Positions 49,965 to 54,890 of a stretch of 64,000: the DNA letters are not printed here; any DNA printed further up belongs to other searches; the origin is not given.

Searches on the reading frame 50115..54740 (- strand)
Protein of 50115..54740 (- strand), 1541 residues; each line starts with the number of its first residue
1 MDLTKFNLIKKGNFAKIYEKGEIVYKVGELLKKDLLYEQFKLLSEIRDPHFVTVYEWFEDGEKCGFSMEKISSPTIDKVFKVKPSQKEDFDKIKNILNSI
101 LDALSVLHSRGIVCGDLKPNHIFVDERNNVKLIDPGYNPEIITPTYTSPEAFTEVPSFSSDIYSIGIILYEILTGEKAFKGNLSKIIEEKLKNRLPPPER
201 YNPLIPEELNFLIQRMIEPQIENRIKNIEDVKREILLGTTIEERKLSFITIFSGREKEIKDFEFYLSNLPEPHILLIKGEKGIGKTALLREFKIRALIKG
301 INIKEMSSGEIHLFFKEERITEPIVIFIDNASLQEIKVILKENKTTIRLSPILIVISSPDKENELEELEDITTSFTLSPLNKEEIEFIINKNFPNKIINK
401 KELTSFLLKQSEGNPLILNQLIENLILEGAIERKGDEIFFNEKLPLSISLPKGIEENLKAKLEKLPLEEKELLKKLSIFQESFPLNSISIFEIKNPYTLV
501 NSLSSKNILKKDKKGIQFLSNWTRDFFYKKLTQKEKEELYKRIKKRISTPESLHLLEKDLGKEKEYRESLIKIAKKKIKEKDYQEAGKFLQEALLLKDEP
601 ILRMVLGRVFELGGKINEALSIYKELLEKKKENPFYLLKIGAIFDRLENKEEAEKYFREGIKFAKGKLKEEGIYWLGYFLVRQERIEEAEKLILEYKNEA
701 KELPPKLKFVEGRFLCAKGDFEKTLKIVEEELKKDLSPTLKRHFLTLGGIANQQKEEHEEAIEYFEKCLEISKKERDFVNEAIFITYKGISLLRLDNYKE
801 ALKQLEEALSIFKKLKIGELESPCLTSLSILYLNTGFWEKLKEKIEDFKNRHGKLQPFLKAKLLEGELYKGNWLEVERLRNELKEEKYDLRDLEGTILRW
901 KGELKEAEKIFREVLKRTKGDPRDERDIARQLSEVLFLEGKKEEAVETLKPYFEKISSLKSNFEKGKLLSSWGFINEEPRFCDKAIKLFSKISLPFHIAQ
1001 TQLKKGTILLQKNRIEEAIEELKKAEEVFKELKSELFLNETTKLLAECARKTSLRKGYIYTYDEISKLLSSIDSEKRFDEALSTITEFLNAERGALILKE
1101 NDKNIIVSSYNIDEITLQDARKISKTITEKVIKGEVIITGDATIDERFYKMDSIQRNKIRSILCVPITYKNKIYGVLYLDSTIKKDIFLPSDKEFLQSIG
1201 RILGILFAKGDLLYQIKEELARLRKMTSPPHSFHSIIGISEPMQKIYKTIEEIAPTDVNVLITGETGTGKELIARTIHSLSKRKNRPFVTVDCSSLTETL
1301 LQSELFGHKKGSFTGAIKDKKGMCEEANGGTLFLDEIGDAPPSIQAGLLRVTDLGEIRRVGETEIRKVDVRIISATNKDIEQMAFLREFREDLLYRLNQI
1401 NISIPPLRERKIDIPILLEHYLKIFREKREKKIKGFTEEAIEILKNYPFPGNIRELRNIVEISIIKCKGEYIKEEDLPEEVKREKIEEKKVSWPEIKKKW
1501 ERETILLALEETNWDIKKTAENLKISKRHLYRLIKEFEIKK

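Call 12: search_protein_families(library=pfam, proteins=[window:50115-54740:-], max_evalue=0.01)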
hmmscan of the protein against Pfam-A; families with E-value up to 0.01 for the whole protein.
window:50115-54740:- (1541 aa): 42 families (the best 25 are shown)
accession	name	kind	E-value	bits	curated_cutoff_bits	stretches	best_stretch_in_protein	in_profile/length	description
PF00158.32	Sigma54_activat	-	6.3e-67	224.9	20.2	1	1236-1402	1-167/168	Sigma-54 interaction domain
PF13424.12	TPR_12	-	8.7e-26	90.4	30.1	4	747-814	9-77/77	Tetratricopeptide repeat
PF25601.1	AAA_lid_14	-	1.5e-24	86.1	27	1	1408-1489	1-82/87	AAA+ ATPase lid domain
PF00069.31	Pkinase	-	1.5e-23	84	31.7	1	36-226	45-253/263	Protein kinase domain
PF14532.12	Sigma54_activ_2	-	1.9e-21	77.2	25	1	1237-1407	1-138/138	Sigma-54 interaction domain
PF07719.23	TPR_2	-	1.2e-17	62.9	27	0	787-813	6-32/34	Tetratricopeptide repeat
PF01590.32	GAF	-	7.3e-14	52.9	22.4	1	1075-1205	3-131/133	GAF domain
PF13181.12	TPR_8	-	3.4e-13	49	25.7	1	752-774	11-33/34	Tetratricopeptide repeat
PF13428.12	TPR_14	-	5.2e-12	45.6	23.5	0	791-813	10-32/44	Tetratricopeptide repeat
PF07728.20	AAA_5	-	6.3e-11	42.9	22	1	1259-1378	1-123/139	AAA domain (dynein-related subfamily)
PF14559.12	TPR_19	-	6.3e-11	42.9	25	0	578-634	2-59/68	Tetratricopeptide repeat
PF07714.23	PK_Tyr_Ser-Thr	-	8.4e-11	42.1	23.1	1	35-226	47-250/258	Protein tyrosine and serine/threonine kinase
PF00515.34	TPR_1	-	8.6e-11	41.6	27.8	1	749-772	8-31/34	Tetratricopeptide repeat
PF13191.12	AAA_16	-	1.3e-10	42.5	32.6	1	252-295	2-47/167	AAA ATPase domain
PF13374.12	TPR_10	-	1.6e-10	41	27.5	0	789-814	9-34/42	Tetratricopeptide repeat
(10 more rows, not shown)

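Call 13: find_encoding_contigs(protein=window:50115-54740:-, flank=3000, max_places=6)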
Protein window:50115-54740:- (1541 aa): no gene with exactly this product is on record in the collection.

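Call 14: find_homologous_proteins(query=window:50115-54740:-, max_evalue=1e-30)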
Query window:50115-54740:- (1541 aa): 32 proteins with E <= 1e-30 among 8000 candidates.
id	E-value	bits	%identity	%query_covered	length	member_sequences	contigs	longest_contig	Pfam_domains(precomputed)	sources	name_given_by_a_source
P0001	0.0e+0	3329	100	100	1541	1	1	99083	PF13185.13,PF13414.13,PF00004.36,PF13401.13,PF07728.21,PF13191.13,PF13374.13,PF07714.24,PF00069.32,PF07724.21,PF25601.2,PF00515.35,PF13424.13,PF07719.24,PF25062.2,PF13176.13,PF13492.13,PF13428.13,PF14532.13,PF14559.13,PF00158.33,PF01590.33,PF02954.26,PF12895.14,PF13432.13,PF13181.13,PF20720.4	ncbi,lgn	ncbi:MAG: sigma 54-interacting transcriptional regulator [candidate division WOR-3 bacterium]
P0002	0.0e+0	2323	69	100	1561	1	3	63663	PF13173.13,PF06745.20,PF13185.13,PF00004.36,PF05673.20,PF07728.21,PF13191.13,PF13374.13,PF07714.24,PF00069.32,PF07724.21,PF25601.2,PF00515.35,PF13424.13,PF07719.24,PF13492.13,PF13428.13,PF14532.13,PF14559.13,PF00158.33,PF01590.33,PF02954.26,PF13432.13,PF13181.13,PF20720.4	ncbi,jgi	-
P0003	0.0e+0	2296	68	100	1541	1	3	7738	PF13185.13,PF13176.13,PF13492.13,PF00004.36,PF13428.13,PF14532.13,PF07728.21,PF13191.13,PF13374.13,PF14559.13,PF07714.24,PF00069.32,PF00158.33,PF07724.21,PF25601.2,PF01590.33,PF02954.26,PF12895.14,PF13424.13,PF13432.13,PF13181.13,PF07719.24,PF20720.4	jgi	-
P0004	0.0e+0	2274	68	100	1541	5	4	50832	PF13173.13,PF13185.13,PF00004.36,PF07728.21,PF13191.13,PF13374.13,PF07714.24,PF00069.32,PF07724.21,PF25601.2,PF00515.35,PF13424.13,PF07719.24,PF13174.13,PF25058.2,PF13176.13,PF13492.13,PF13428.13,PF14532.13,PF14559.13,PF00158.33,PF01590.33,PF02954.26,PF12895.14,PF13432.13,PF13181.13,PF20720.4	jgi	-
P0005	0.0e+0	2274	68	100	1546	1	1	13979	PF06745.20,PF13185.13,PF00004.36,PF13401.13,PF07728.21,PF13191.13,PF13374.13,PF07714.24,PF00069.32,PF07724.21,PF25601.2,PF00515.35,PF13424.13,PF07719.24,PF25058.2,PF13176.13,PF13492.13,PF13428.13,PF14532.13,PF14559.13,PF00158.33,PF01590.33,PF02954.26,PF12895.14,PF13432.13,PF13181.13,PF20720.4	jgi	jgi:transcriptional regulator with GAF, ATPase, and Fis domain/serine/threonine protein kinase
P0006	0.0e+0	2255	67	100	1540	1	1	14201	PF13173.13,PF13185.13,PF07728.21,PF13191.13,PF13374.13,PF07714.24,PF00069.32,PF07724.21,PF25601.2,PF13424.13,PF07719.24,PF25058.2,PF13176.13,PF13492.13,PF13428.13,PF14532.13,PF14559.13,PF00158.33,PF01590.33,PF02954.26,PF12895.14,PF13432.13,PF13181.13,PF20720.4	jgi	-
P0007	0.0e+0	2250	68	100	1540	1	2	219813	PF13173.13,PF06745.20,PF13185.13,PF00004.36,PF13401.13,PF07728.21,PF13191.13,PF13374.13,PF07714.24,PF00069.32,PF07724.21,PF25601.2,PF00515.35,PF13424.13,PF13429.13,PF07719.24,PF13176.13,PF13492.13,PF13428.13,PF14532.13,PF14559.13,PF00158.33,PF01590.33,PF02954.26,PF12895.14,PF13432.13,PF13181.13,PF20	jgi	jgi:Nif-specific regulatory protein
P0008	0.0e+0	2243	67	100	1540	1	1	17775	PF13173.13,PF13185.13,PF00004.36,PF13401.13,PF07728.21,PF13191.13,PF13374.13,PF07714.24,PF00069.32,PF07724.21,PF25601.2,PF00515.35,PF13424.13,PF07719.24,PF13176.13,PF13492.13,PF13428.13,PF14532.13,PF14559.13,PF10345.16,PF00158.33,PF01590.33,PF02954.26,PF12895.14,PF13432.13,PF13181.13,PF20720.4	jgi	jgi:Nif-specific regulatory protein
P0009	0.0e+0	2229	66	100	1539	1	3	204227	PF13185.13,PF13518.13,PF00004.36,PF13401.13,PF07728.21,PF13191.13,PF13374.13,PF07714.24,PF00069.32,PF07724.21,PF25601.2,PF00515.35,PF13424.13,PF07719.24,PF13174.13,PF13384.13,PF25058.2,PF13176.13,PF13492.13,PF13428.13,PF14532.13,PF25064.2,PF14559.13,PF00158.33,PF01590.33,PF02954.26,PF12895.14,PF1343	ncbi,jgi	-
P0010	0.0e+0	2217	65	100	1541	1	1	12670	PF13173.13,PF09976.16,PF13185.13,PF00004.36,PF13401.13,PF07728.21,PF13191.13,PF13374.13,PF07714.24,PF00069.32,PF07724.21,PF25601.2,PF00515.35,PF13424.13,PF07719.24,PF13174.13,PF25058.2,PF13176.13,PF13492.13,PF13428.13,PF14532.13,PF14559.13,PF00158.33,PF01590.33,PF02954.26,PF12895.14,PF13432.13,PF131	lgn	-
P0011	0.0e+0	2207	66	100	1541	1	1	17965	PF13185.13,PF00004.36,PF13401.13,PF07728.21,PF13191.13,PF13374.13,PF07714.24,PF00069.32,PF07724.21,PF25601.2,PF00515.35,PF13424.13,PF07719.24,PF13176.13,PF13492.13,PF13428.13,PF14532.13,PF14559.13,PF00158.33,PF01590.33,PF02954.26,PF12895.14,PF13181.13,PF20720.4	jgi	jgi:Nif-specific regulatory protein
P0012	0.0e+0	2205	66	100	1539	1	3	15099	PF13185.13,PF13518.13,PF00004.36,PF13401.13,PF07728.21,PF13191.13,PF13374.13,PF07714.24,PF00069.32,PF07724.21,PF25601.2,PF00515.35,PF13424.13,PF13429.13,PF07719.24,PF13384.13,PF13176.13,PF13492.13,PF13428.13,PF14532.13,PF14559.13,PF10345.16,PF00158.33,PF01590.33,PF02954.26,PF12895.14,PF13181.13,PF20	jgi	-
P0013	0.0e+0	2174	65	100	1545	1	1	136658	PF13173.13,PF13185.13,PF00004.36,PF07728.21,PF13191.13,PF13374.13,PF07714.24,PF00069.32,PF07724.21,PF25601.2,PF00515.35,PF13424.13,PF13429.13,PF07719.24,PF13176.13,PF13492.13,PF13428.13,PF14532.13,PF25064.2,PF14559.13,PF00158.33,PF01590.33,PF02954.26,PF12895.14,PF13432.13,PF13181.13,PF20720.4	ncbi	-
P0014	0.0e+0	2169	65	100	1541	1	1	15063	PF09976.16,PF13185.13,PF13518.13,PF07728.21,PF13191.13,PF13374.13,PF07714.24,PF00069.32,PF07724.21,PF25601.2,PF00515.35,PF13424.13,PF07719.24,PF13384.13,PF13176.13,PF13492.13,PF13428.13,PF14532.13,PF14559.13,PF00158.33,PF01590.33,PF02954.26,PF12895.14,PF13432.13,PF13181.13,PF20720.4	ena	-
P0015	0.0e+0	2166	66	99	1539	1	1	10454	PF13173.13,PF13185.13,PF00004.36,PF13401.13,PF05673.20,PF07728.21,PF13191.13,PF13374.13,PF07714.24,PF00069.32,PF07724.21,PF25601.2,PF00515.35,PF13424.13,PF07719.24,PF13176.13,PF13492.13,PF13428.13,PF14532.13,PF14559.13,PF00158.33,PF01590.33,PF02954.26,PF12895.14,PF13181.13,PF20720.4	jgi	jgi:Nif-specific regulatory protein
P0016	0.0e+0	2163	64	100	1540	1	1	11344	PF13173.13,PF13185.13,PF00004.36,PF07728.21,PF13191.13,PF13374.13,PF07714.24,PF00069.32,PF07724.21,PF25601.2,PF00515.35,PF13424.13,PF07719.24,PF13174.13,PF13176.13,PF13492.13,PF13428.13,PF14532.13,PF14559.13,PF00158.33,PF01590.33,PF02954.26,PF12895.14,PF13432.13,PF13181.13,PF20720.4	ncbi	-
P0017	0.0e+0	2155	65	100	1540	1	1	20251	PF13185.13,PF02561.20,PF00004.36,PF07728.21,PF13191.13,PF13374.13,PF07714.24,PF00069.32,PF07724.21,PF25601.2,PF13424.13,PF07719.24,PF13174.13,PF13176.13,PF13492.13,PF13428.13,PF14532.13,PF14559.13,PF00158.33,PF01590.33,PF02954.26,PF12895.14,PF13432.13,PF13181.13,PF20720.4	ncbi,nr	ncbi:sigma 54-interacting transcriptional regulator [candidate division WOR-3 bacterium]|nr:sigma 54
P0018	0.0e+0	2029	61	100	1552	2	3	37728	PF13185.13,PF13492.13,PF13428.13,PF14532.13,PF07728.21,PF13191.13,PF13374.13,PF14559.13,PF07714.24,PF00069.32,PF00158.33,PF07724.21,PF25601.2,PF01590.33,PF02954.26,PF12895.14,PF13424.13,PF13432.13,PF13181.13,PF07719.24,PF20720.4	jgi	-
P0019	0.0e+0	2019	61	100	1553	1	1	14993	PF13173.13,PF13185.13,PF13176.13,PF13492.13,PF13428.13,PF14532.13,PF07728.21,PF13191.13,PF13374.13,PF14559.13,PF07714.24,PF00069.32,PF00158.33,PF07724.21,PF25601.2,PF01590.33,PF02954.26,PF13424.13,PF13181.13,PF07719.24,PF20720.4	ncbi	-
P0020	0.0e+0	2011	60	100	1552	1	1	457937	PF06745.20,PF13185.13,PF13492.13,PF14532.13,PF07728.21,PF13191.13,PF14559.13,PF07714.24,PF00069.32,PF00158.33,PF07724.21,PF25601.2,PF01590.33,PF02954.26,PF12895.14,PF13424.13,PF20720.4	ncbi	-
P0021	0.0e+0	1943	60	98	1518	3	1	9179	PF13173.13,PF13185.13,PF13176.13,PF14532.13,PF07728.21,PF13191.13,PF13374.13,PF14559.13,PF07714.24,PF00069.32,PF00158.33,PF07724.21,PF25601.2,PF01590.33,PF02954.26,PF12895.14,PF13424.13,PF13181.13,PF07719.24,PF20720.4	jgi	-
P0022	0.0e+0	1745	54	100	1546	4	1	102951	PF13185.13,PF13414.13,PF07728.21,PF13191.13,PF13374.13,PF07714.24,PF00069.32,PF07724.21,PF25601.2,PF00515.35,PF13424.13,PF07719.24,PF13174.13,PF13176.13,PF13492.13,PF13428.13,PF14532.13,PF25064.2,PF14559.13,PF00158.33,PF01590.33,PF02954.26,PF12895.14,PF13432.13,PF13181.13,PF20720.4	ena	-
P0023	0.0e+0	1640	51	100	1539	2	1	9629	PF13185.13,PF00004.36,PF07728.21,PF13191.13,PF13374.13,PF07714.24,PF00069.32,PF07724.21,PF25601.2,PF00515.35,PF13424.13,PF07719.24,PF13174.13,PF13176.13,PF13428.13,PF14532.13,PF14559.13,PF00158.33,PF01590.33,PF02954.26,PF12895.14,PF13432.13,PF13181.13,PF20720.4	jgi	jgi:transcriptional regulator with GAF, ATPase, and Fis domain/serine/threonine protein kinase/predi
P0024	0.0e+0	1624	50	100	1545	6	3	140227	PF13185.13,PF13414.13,PF00004.36,PF13401.13,PF07728.21,PF13191.13,PF07714.24,PF00069.32,PF07724.21,PF25601.2,PF00515.35,PF13424.13,PF07719.24,PF13174.13,PF13176.13,PF13428.13,PF14532.13,PF14559.13,PF00158.33,PF01590.33,PF02954.26,PF12895.14,PF13432.13,PF13181.13,PF20720.4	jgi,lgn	-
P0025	0.0e+0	1210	42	100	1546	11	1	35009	PF13185.13,PF00004.36,PF07728.21,PF13191.13,PF13374.13,PF07714.24,PF00069.32,PF07724.21,PF25601.2,PF00515.35,PF13424.13,PF07719.24,PF13492.13,PF13428.13,PF14532.13,PF01637.25,PF14559.13,PF00158.33,PF01590.33,PF02954.26,PF12895.14,PF13432.13,PF13181.13,PF20720.4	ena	-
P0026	3.3e-113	398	28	99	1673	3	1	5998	PF10602.16,PF13185.13,PF00004.36,PF13401.13,PF07728.21,PF13191.13,PF13374.13,PF07714.24,PF00069.32,PF25601.2,PF00515.35,PF13424.13,PF14938.13,PF07719.24,PF25199.2,PF13176.13,PF24885.2,PF13492.13,PF13428.13,PF14532.13,PF01637.25,PF14559.13,PF10516.16,PF00158.33,PF26725.1,PF17874.8,PF01590.33,PF02954.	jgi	jgi:Nif-specific regulatory protein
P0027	4.0e-85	305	32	30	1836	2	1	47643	PF13185.13,PF13492.13,PF00004.36,PF13401.13,PF14532.13,PF07728.21,PF13191.13,PF07714.24,PF00069.32,PF25201.1,PF00158.33,PF25601.2,PF01590.33,PF02954.26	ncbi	-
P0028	7.8e-81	290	36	23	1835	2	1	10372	PF13185.13,PF00004.36,PF13401.13,PF14532.13,PF07728.21,PF13191.13,PF00069.32,PF25201.1,PF00158.33,PF25601.2,PF01590.33,PF02954.26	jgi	jgi:predicted ATPase/transcriptional regulator with GAF, ATPase, and Fis domain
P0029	2.5e-72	262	44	17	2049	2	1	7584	PF13426.14,PF13185.13,PF13492.13,PF00004.36,PF13401.13,PF20703.4,PF13238.13,PF05673.20,PF14532.13,PF07728.21,PF13191.13,PF08447.19,PF07714.24,PF00069.32,PF00158.33,PF25601.2,PF01590.33,PF02954.26,PF07726.18,PF08448.17,PF14531.13,PF00989.32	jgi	jgi:PAS domain S-box-containing protein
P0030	2.6e-67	246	33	35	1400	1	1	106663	PF00069.32,PF13185.13,PF00158.33,PF17874.8,PF25601.2,PF01590.33,PF02954.26,PF13424.13,PF14532.13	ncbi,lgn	-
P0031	6.9e-58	214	38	24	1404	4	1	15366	PF00158.33,PF25601.2,PF02954.26,PF13424.13,PF14532.13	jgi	-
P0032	1.3e-56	210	27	51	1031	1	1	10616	PF13176.13,PF13428.13,PF14532.13,PF07728.21,PF13374.13,PF07721.21,PF14559.13,PF00158.33,PF17874.8,PF25601.2,PF02954.26,PF00515.35,PF13424.13,PF28559.1,PF13432.13,PF13181.13,PF07719.24,PF13174.13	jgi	jgi:hydrogenase-4 transcriptional activator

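Call 15: find_related_loci(query=window:50115-54740:-, collection=genome_contigs, flank=4000)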
Query window:50115-54740:- (1541 aa) in genome_contigs; peptide patterns used: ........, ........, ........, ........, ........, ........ (x = any residue, [..] = any of these).
137 stretches matched a pattern; 1 encode a relative of the query (tblastn E <= 1e-3); 1 distinct loci.
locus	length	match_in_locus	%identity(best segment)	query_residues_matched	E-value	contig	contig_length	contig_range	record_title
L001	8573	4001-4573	26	46-224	2e-10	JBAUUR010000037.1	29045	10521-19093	MAG: Gallionellaceae bacterium isolate MFD05931_ilm_asm_bin2 k127_336500, whole genome shotgun sequence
